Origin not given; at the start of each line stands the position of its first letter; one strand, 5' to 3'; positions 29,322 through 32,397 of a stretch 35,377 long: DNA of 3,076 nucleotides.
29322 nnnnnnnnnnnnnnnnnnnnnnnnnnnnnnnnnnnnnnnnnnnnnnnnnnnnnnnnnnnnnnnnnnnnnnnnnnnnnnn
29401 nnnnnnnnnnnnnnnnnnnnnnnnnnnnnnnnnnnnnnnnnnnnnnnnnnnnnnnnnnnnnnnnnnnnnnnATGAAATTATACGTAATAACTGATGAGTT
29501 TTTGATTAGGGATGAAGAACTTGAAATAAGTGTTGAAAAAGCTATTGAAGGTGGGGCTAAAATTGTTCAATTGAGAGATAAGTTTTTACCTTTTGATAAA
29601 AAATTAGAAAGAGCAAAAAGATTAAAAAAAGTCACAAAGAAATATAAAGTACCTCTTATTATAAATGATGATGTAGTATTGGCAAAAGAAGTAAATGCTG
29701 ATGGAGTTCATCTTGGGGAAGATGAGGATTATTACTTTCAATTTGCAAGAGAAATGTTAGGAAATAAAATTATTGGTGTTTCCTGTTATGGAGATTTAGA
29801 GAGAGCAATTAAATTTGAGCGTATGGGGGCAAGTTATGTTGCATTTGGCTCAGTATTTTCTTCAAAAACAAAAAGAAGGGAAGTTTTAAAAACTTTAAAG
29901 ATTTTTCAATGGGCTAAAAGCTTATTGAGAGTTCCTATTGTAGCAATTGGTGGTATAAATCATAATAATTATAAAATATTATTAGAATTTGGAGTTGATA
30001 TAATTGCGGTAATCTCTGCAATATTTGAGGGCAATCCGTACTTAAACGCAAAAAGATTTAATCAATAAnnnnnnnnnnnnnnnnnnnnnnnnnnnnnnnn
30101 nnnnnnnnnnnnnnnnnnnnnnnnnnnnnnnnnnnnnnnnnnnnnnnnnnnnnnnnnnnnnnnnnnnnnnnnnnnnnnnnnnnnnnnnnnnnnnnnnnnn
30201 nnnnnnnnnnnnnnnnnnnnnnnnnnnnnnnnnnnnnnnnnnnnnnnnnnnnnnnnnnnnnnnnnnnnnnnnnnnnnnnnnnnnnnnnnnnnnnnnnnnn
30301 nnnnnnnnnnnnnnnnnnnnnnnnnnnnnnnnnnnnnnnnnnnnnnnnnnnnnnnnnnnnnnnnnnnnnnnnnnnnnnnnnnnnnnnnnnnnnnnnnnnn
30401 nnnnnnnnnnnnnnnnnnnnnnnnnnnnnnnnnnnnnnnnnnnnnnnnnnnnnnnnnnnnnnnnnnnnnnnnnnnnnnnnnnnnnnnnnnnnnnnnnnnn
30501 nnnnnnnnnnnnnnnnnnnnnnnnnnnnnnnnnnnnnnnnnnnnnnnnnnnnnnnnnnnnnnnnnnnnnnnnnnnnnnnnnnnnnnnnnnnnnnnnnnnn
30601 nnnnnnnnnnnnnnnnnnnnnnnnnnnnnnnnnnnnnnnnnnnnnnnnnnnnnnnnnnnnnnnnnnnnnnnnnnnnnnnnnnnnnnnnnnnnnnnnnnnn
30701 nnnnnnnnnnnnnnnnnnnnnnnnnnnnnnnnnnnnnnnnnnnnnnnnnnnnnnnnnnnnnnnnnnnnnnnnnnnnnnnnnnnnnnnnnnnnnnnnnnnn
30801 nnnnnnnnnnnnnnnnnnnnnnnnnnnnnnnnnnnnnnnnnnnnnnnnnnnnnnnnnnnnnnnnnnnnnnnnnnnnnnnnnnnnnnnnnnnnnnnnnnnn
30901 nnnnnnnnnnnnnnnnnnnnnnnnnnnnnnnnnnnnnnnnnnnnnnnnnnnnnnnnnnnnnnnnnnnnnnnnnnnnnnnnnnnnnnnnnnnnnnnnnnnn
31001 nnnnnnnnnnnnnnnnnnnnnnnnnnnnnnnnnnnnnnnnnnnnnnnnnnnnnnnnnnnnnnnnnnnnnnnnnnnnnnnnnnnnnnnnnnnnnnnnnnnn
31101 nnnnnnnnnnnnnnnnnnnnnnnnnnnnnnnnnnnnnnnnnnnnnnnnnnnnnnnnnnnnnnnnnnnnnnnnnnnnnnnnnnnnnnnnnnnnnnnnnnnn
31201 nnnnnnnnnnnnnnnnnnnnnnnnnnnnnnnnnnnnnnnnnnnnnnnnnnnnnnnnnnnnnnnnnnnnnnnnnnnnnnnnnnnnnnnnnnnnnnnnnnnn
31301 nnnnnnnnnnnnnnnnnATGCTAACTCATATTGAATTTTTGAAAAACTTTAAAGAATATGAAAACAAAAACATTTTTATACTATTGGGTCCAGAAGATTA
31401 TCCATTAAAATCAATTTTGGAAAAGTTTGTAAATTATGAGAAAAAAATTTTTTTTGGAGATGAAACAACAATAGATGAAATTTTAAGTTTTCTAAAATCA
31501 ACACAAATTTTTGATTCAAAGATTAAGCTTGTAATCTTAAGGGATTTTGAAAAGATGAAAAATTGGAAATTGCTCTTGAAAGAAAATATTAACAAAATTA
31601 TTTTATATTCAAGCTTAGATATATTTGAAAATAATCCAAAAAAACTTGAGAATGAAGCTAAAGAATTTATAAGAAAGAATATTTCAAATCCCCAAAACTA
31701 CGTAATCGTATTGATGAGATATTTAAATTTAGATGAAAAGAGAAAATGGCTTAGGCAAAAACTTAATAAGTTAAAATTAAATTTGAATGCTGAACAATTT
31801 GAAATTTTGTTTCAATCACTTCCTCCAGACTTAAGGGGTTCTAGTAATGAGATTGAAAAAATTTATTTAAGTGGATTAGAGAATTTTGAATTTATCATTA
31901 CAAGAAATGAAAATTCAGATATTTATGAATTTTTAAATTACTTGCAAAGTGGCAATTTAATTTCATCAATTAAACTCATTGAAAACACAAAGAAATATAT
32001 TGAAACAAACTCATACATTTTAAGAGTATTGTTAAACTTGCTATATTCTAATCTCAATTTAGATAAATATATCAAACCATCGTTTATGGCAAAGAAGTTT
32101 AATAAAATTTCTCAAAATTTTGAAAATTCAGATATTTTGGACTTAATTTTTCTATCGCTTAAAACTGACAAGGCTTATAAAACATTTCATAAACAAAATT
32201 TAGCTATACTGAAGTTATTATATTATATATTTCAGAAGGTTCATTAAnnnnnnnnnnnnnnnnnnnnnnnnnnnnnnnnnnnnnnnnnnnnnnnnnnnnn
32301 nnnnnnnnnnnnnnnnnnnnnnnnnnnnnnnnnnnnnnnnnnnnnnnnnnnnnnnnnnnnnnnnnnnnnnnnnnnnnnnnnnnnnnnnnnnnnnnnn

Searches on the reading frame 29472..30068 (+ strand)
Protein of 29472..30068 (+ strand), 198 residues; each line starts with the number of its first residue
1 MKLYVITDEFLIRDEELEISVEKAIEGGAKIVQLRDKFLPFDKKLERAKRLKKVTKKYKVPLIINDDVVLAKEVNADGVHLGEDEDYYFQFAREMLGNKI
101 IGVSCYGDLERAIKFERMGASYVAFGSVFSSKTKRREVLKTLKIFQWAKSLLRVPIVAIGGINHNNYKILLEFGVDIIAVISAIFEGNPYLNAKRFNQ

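Call 63: search_protein_families(library=pfam, proteins=[window:29472-30068:+], max_evalue=0.0001)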
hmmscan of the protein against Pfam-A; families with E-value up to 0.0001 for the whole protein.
window:29472-30068:+ (198 aa): 1 family
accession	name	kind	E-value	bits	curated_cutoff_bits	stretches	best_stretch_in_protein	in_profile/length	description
PF02581.23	TMP-TENI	-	1.6e-53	181.2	27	1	3-184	1-180/180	Thiamine monophosphate synthase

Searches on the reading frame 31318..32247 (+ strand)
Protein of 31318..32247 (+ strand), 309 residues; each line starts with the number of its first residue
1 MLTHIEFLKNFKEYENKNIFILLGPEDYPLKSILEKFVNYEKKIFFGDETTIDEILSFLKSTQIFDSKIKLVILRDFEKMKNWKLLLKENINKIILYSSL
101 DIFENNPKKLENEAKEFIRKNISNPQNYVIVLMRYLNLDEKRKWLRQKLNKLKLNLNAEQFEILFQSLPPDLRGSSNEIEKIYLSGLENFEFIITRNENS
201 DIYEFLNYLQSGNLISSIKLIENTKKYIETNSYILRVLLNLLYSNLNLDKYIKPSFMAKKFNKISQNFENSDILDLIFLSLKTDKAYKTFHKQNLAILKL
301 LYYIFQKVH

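Call 8: search_protein_families(library=ncbifam, proteins=[window:31318-32247:+])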
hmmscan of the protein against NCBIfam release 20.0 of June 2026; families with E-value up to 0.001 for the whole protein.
window:31318-32247:+ (309 aa): 1 family
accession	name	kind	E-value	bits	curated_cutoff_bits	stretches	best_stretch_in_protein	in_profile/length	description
TIGR01128.2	holA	equivalog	3e-13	49.8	80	1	20-301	2-313/316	DNA polymerase III subunit delta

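Call 63: search_protein_families(library=pfam, proteins=[window:31318-32247:+], max_evalue=0.0001)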
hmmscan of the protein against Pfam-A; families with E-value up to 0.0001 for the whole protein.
window:31318-32247:+ (309 aa): 0 families
